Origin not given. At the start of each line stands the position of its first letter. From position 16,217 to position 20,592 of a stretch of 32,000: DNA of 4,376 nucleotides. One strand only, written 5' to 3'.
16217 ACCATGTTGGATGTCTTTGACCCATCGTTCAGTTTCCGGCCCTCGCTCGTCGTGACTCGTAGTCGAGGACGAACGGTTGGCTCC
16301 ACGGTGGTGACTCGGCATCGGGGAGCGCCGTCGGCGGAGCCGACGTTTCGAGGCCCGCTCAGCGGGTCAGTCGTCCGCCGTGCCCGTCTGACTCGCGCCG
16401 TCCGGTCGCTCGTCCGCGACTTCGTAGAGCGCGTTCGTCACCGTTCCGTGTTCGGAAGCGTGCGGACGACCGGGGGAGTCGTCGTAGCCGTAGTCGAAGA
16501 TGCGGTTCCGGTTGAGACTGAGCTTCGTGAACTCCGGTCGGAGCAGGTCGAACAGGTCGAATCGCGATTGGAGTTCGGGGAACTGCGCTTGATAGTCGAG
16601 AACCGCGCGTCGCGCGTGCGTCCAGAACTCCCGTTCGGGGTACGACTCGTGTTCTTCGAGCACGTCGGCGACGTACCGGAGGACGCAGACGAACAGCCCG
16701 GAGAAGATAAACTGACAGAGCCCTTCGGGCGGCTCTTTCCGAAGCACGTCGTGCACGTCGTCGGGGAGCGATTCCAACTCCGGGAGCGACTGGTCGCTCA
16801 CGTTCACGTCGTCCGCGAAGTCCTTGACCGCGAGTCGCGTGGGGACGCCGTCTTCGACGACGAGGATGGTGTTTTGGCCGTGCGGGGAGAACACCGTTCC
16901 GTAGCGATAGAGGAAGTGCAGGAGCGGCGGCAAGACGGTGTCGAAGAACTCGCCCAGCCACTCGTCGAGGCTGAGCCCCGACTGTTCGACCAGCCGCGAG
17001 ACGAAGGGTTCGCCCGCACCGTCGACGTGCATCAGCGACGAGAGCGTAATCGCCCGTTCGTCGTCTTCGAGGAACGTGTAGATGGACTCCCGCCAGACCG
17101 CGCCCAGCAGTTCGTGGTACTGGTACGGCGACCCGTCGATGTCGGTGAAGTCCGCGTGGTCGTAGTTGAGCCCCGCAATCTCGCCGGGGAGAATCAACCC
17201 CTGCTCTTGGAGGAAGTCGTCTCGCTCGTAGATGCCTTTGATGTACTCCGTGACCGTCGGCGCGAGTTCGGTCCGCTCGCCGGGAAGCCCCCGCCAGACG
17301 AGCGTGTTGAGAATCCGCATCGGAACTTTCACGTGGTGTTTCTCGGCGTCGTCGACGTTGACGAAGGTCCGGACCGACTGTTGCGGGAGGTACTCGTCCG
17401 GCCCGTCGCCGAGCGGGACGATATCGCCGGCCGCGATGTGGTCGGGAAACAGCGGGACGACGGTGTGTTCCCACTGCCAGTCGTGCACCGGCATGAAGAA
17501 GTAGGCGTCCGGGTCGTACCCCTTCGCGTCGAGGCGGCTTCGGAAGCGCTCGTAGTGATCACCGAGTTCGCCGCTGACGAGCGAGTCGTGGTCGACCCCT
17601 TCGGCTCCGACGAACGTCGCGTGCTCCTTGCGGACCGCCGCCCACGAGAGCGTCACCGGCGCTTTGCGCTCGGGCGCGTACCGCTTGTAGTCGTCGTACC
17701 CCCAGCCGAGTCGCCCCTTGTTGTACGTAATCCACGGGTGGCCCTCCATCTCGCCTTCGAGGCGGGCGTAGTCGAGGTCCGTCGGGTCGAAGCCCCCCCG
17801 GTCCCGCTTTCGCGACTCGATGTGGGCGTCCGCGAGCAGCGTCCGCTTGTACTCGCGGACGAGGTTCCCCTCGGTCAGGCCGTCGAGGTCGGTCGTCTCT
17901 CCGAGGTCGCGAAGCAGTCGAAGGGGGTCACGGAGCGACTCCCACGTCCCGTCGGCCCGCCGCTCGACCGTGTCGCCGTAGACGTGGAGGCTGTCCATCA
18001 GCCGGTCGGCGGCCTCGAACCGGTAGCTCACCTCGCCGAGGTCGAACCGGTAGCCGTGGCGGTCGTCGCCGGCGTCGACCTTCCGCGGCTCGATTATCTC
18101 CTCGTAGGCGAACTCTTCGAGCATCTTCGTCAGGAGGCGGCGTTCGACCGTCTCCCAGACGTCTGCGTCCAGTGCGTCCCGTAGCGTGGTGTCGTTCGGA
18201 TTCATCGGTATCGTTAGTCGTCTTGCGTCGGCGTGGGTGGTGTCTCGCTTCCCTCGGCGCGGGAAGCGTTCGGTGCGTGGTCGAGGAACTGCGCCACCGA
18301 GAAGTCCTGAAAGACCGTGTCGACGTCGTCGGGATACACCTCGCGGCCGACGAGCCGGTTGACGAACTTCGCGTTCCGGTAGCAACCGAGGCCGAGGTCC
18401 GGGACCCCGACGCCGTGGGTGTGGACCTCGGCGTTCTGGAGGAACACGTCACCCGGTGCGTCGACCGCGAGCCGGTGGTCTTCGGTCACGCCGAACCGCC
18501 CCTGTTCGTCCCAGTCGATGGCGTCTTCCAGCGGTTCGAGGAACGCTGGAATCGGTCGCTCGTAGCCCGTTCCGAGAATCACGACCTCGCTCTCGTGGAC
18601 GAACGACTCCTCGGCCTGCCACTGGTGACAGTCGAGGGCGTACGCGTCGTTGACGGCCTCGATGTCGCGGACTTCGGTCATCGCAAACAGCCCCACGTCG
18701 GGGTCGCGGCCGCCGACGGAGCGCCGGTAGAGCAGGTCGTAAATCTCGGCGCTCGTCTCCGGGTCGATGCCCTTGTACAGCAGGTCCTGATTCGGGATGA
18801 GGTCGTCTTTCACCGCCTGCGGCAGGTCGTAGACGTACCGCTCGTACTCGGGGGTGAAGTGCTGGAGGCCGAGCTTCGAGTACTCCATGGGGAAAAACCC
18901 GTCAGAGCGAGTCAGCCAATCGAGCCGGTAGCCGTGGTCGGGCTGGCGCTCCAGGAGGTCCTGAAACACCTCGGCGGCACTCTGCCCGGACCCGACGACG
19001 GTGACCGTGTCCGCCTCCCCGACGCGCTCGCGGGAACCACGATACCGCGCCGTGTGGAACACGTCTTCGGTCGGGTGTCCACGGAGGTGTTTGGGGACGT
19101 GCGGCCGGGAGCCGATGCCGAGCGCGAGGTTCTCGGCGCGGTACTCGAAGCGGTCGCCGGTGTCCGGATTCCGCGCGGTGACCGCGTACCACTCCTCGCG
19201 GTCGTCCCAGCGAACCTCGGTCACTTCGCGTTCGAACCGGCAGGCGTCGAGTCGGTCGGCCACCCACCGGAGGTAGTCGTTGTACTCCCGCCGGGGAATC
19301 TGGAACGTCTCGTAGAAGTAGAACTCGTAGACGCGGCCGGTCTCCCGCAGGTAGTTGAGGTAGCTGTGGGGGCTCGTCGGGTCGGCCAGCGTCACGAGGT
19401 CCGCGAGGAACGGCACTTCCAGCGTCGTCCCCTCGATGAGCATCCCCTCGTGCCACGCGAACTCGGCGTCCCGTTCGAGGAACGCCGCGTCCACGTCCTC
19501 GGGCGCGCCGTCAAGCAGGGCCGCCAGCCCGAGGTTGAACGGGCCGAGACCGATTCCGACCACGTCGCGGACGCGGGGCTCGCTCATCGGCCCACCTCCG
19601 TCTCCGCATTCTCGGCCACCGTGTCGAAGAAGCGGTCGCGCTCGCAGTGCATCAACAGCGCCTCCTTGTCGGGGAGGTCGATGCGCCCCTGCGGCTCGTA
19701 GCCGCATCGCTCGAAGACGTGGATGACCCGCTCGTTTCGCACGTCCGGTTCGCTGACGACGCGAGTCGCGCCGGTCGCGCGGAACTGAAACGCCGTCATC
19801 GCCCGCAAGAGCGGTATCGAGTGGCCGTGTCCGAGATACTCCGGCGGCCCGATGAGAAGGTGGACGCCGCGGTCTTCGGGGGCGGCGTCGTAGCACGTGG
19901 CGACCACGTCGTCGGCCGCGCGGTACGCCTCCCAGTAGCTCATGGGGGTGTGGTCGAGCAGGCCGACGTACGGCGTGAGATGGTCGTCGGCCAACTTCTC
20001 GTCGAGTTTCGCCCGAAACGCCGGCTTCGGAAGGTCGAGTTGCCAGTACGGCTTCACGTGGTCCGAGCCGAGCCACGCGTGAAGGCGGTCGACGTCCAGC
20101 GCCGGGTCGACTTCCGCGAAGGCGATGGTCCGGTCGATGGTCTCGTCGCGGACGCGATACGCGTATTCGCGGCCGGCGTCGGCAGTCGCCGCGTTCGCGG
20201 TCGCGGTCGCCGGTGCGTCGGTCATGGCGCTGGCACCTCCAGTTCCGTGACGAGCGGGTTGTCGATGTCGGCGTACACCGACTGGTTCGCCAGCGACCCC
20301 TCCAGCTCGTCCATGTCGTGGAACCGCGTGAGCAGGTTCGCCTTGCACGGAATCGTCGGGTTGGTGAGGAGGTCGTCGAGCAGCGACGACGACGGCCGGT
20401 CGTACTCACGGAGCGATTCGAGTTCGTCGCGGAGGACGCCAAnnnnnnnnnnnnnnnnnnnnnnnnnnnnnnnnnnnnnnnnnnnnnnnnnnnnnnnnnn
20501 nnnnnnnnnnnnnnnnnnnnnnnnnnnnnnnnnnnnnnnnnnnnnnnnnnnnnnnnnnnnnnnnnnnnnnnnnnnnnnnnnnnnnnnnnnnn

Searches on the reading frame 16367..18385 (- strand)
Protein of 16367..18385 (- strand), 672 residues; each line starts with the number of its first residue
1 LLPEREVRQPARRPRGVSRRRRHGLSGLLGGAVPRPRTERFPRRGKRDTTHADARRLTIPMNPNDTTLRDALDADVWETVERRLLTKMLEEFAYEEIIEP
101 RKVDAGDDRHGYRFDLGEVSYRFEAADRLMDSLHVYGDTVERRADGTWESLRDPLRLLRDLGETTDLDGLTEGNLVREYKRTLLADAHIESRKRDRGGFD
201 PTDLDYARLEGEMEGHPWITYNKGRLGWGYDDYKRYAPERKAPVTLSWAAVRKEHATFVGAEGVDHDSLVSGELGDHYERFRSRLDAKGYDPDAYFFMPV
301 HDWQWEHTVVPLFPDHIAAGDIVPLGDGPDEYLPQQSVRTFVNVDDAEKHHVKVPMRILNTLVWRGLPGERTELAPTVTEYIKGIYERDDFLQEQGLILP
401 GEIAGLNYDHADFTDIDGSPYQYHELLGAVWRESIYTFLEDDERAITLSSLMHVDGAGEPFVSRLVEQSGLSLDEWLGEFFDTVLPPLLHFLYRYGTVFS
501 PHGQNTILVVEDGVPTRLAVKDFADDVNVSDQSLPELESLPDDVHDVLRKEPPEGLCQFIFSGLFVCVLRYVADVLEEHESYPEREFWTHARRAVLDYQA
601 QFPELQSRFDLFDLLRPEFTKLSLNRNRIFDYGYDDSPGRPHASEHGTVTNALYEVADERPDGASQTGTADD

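Call 33: search_protein_families(library=pfam, proteins=[window:16367-18385:-], max_evalue=0.001)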
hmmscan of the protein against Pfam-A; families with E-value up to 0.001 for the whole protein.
window:16367-18385:- (672 aa): 2 families
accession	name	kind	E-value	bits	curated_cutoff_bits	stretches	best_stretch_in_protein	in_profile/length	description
PF04183.18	IucA_IucC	-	7.7e-75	252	25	1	205-453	1-239/239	IucA / IucC family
PF06276.17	FhuF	-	4.2e-45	154.5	25.2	1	475-635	2-159/161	Ferric iron reductase FhuF-like transporter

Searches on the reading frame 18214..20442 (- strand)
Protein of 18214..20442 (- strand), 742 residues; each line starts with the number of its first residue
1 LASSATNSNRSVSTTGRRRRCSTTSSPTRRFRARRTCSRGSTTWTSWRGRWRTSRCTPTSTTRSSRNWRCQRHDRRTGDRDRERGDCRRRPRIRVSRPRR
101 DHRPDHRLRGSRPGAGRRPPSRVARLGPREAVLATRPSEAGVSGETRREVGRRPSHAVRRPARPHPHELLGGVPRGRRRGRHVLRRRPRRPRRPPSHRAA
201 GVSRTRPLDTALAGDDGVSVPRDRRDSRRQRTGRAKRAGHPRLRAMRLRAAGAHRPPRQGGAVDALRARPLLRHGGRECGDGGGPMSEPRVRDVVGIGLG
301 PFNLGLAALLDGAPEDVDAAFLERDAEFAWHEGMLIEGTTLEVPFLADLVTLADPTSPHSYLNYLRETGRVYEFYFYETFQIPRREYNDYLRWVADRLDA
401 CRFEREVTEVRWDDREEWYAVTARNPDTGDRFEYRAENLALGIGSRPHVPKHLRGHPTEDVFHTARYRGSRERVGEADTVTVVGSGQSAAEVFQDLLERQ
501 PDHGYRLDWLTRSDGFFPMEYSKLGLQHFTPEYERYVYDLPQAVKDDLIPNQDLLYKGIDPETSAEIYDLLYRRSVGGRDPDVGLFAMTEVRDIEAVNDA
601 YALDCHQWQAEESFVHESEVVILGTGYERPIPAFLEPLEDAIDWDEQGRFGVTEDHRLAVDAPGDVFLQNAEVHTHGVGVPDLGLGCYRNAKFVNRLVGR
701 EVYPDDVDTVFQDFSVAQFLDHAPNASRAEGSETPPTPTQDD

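Call 33: search_protein_families(library=pfam, proteins=[window:18214-20442:-], max_evalue=0.001)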
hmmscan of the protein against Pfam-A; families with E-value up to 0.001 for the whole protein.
window:18214-20442:- (742 aa): 1 family
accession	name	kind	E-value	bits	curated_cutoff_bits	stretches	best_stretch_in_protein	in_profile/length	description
PF13434.12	Lys_Orn_oxgnase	-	4.5e-112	375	21.3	1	292-628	3-338/339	L-lysine 6-monooxygenase/L-ornithine 5-monooxygenase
